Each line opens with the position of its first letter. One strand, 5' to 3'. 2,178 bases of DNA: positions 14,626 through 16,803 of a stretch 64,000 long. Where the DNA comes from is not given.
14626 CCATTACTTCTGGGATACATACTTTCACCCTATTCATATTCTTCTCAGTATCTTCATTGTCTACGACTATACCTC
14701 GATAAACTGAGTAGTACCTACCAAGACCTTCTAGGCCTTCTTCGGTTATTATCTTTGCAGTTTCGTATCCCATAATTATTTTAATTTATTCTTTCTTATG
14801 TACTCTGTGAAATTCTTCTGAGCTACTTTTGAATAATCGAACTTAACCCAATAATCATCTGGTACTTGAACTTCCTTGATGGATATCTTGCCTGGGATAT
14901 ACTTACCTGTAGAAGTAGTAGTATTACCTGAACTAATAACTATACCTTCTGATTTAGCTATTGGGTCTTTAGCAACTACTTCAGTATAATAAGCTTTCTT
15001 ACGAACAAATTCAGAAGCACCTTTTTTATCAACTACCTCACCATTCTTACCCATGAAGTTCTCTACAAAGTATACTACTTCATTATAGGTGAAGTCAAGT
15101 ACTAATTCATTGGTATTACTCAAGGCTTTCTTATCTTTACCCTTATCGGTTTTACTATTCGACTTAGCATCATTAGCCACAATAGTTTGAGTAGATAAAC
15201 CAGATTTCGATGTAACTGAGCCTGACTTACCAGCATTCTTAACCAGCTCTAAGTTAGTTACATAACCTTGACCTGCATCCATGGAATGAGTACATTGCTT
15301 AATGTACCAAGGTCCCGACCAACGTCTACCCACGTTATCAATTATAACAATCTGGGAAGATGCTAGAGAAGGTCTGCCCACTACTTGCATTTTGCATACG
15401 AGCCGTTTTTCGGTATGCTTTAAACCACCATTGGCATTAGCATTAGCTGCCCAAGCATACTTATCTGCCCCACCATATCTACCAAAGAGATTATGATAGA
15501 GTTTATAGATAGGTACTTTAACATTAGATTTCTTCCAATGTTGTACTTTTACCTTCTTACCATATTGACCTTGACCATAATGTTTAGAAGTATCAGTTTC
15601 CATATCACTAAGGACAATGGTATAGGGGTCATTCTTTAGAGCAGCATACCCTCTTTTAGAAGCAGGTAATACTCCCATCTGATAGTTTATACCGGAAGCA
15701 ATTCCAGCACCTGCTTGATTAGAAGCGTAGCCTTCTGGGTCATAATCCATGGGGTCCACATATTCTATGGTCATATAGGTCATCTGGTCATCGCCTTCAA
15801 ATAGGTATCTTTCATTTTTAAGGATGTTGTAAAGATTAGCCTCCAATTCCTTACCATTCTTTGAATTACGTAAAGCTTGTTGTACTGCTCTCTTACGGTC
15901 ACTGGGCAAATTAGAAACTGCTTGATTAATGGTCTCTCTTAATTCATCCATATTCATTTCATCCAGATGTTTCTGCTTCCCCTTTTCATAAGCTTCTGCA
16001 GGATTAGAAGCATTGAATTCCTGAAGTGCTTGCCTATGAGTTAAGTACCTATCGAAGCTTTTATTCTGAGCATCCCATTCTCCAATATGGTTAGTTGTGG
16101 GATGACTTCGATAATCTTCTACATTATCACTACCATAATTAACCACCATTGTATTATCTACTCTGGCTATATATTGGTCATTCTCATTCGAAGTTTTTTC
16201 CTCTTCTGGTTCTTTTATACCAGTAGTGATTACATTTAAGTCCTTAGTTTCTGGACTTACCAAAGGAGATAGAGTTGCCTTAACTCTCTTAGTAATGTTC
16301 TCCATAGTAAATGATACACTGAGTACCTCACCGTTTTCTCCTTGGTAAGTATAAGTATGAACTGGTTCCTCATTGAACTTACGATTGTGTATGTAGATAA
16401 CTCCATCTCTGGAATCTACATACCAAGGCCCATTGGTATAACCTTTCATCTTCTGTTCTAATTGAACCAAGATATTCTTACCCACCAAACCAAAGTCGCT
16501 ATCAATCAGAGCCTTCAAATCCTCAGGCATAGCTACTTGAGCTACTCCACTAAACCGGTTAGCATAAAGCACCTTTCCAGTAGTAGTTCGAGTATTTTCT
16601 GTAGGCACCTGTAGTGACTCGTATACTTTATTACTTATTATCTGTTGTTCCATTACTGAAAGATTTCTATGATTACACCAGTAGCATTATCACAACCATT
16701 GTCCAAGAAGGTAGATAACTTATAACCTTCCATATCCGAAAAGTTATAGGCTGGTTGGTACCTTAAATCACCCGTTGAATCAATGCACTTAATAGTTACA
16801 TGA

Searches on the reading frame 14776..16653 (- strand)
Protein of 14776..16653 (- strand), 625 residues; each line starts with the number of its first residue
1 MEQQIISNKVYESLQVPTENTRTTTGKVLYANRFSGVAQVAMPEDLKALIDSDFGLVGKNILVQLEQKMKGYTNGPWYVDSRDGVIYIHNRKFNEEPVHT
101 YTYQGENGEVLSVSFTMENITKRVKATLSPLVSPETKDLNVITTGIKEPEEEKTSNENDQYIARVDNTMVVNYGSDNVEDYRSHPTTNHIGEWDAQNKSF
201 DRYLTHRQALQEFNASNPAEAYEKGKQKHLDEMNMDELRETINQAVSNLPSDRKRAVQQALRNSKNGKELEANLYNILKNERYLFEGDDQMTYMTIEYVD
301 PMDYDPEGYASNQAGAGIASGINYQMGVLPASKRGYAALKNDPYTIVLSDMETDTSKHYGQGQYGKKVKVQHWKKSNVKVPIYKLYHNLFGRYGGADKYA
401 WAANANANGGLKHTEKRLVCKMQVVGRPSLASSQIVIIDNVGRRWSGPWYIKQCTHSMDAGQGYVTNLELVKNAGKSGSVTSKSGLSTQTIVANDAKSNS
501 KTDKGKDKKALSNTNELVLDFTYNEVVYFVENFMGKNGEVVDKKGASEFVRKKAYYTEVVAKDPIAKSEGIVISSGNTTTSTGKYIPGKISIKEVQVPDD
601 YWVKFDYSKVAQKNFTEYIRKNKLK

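Call 22: search_protein_families(library=phrogs, max_evalue=0.00001, proteins=[window:14776-16653:-])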
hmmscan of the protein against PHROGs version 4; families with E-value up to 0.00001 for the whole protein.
window:14776-16653:- (625 aa): 2 families
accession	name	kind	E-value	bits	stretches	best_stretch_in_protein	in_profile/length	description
phrog_52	-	tail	5.3e-10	39.8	1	423-561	463-604/677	tail protein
phrog_20686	-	unknown function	5.5e-07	30.9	1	402-500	33-128/135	-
